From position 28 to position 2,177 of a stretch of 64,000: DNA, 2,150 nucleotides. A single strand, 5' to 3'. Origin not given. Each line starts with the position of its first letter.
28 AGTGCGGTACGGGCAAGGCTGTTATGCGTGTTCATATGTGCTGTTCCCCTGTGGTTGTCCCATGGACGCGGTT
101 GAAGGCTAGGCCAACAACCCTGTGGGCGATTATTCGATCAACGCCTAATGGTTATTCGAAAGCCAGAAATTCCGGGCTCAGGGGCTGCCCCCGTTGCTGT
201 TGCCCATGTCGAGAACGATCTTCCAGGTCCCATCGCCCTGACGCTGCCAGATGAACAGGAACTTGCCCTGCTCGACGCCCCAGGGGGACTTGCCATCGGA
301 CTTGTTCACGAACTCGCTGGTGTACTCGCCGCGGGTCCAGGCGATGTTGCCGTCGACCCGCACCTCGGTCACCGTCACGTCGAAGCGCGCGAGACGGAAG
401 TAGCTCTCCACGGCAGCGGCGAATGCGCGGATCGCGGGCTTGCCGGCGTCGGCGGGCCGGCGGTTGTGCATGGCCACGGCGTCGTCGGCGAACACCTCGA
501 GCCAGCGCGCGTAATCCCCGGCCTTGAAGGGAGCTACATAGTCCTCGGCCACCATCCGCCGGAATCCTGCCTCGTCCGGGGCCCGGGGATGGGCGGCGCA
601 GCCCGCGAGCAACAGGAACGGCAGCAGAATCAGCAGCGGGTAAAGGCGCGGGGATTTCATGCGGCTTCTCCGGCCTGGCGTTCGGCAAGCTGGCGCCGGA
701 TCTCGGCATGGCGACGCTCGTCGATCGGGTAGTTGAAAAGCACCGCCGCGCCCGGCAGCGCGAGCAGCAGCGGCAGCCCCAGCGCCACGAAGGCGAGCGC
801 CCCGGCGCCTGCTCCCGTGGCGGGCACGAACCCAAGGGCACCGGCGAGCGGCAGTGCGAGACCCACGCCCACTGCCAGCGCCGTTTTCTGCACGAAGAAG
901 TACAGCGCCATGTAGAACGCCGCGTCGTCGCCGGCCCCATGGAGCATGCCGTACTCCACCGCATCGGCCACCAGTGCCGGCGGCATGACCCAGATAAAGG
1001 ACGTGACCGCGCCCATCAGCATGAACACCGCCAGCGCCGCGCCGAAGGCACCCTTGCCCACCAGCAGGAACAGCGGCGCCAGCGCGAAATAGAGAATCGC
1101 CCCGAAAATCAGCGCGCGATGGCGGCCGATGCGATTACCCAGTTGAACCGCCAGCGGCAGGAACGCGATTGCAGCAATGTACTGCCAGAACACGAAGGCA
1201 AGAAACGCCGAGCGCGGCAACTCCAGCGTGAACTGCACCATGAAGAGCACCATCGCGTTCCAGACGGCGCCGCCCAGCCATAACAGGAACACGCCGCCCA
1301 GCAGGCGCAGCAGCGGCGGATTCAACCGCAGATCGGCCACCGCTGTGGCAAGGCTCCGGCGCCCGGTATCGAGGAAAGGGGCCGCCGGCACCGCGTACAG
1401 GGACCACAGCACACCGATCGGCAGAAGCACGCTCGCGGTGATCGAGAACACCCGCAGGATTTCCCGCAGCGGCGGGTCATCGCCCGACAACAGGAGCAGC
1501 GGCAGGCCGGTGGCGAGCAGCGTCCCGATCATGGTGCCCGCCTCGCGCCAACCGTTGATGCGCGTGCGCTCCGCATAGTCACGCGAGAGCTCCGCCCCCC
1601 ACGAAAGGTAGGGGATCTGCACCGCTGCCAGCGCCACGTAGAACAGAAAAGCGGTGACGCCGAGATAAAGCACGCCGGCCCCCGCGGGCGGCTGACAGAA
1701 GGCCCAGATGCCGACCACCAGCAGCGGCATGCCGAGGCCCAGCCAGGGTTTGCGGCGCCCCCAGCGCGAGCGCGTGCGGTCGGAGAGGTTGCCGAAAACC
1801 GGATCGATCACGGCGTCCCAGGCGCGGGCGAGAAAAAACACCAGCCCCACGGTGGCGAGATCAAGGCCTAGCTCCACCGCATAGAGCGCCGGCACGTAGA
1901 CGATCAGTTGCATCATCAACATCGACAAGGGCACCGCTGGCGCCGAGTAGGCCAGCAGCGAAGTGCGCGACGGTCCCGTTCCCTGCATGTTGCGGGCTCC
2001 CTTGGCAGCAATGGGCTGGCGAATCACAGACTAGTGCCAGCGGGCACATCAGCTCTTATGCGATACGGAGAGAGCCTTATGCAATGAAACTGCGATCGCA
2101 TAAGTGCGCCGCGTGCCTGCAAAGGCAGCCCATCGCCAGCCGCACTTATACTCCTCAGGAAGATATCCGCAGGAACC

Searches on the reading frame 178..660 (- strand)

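Call 8: search_protein_families(library=pfam, proteins=[window:178-660:-])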
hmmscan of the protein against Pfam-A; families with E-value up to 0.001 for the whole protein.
window:178-660:- (160 aa): 4 families
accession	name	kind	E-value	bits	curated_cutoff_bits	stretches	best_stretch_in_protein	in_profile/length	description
PF14534.12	DUF4440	-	1.3e-13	51.7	25.2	1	38-148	5-107/107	Domain of unknown function (DUF4440)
PF12680.13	SnoaL_2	-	2.6e-09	38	27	1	39-118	2-77/102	SnoaL-like domain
PF13474.12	SnoaL_3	-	5.8e-06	27.1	22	1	38-149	5-112/121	SnoaL-like domain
PF13577.12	SnoaL_4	-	1.5e-05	25.5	24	1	41-149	16-123/126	SnoaL-like domain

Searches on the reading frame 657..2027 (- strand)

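Call 8: search_protein_families(library=pfam, proteins=[window:657-2027:-])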
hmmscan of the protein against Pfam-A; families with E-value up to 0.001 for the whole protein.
window:657-2027:- (456 aa): 2 families
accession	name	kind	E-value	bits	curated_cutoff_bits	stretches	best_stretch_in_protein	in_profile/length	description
PF13347.12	MFS_2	-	5.3e-69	233.2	27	1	27-437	2-427/427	MFS/sugar transport protein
PF07690.21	MFS_1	-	3.7e-14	52.9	33.4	1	37-387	10-346/347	Major Facilitator Superfamily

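Call 10: search_protein_families(library=ncbifam, proteins=[window:657-2027:-], max_evalue=0.00001)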
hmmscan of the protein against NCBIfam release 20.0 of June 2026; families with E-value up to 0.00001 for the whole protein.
window:657-2027:- (456 aa): 5 families
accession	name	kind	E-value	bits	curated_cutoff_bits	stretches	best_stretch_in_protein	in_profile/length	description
TIGR00792.1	gph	subfamily_domain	4.2e-47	160.8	231.35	1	26-450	3-437/437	glycoside-pentoside-hexuronide (GPH):cation symporter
NF007353.0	PRK09848.1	equivalog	4.4e-25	88.4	528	1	38-452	24-446/457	glucuronide transporter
NF007237.0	PRK09669.1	subfamily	1.1e-21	77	610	1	42-452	29-447/461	putative symporter YagG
NF008526.0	PRK11462.1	equivalog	2.6e-20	72.6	836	1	38-400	25-390/460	glycoside-pentoside-hexuronide family transporter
NF007749.0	PRK10429.1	equivalog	3.9e-20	72.1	456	1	24-449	8-449/473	melibiose:sodium transporter MelB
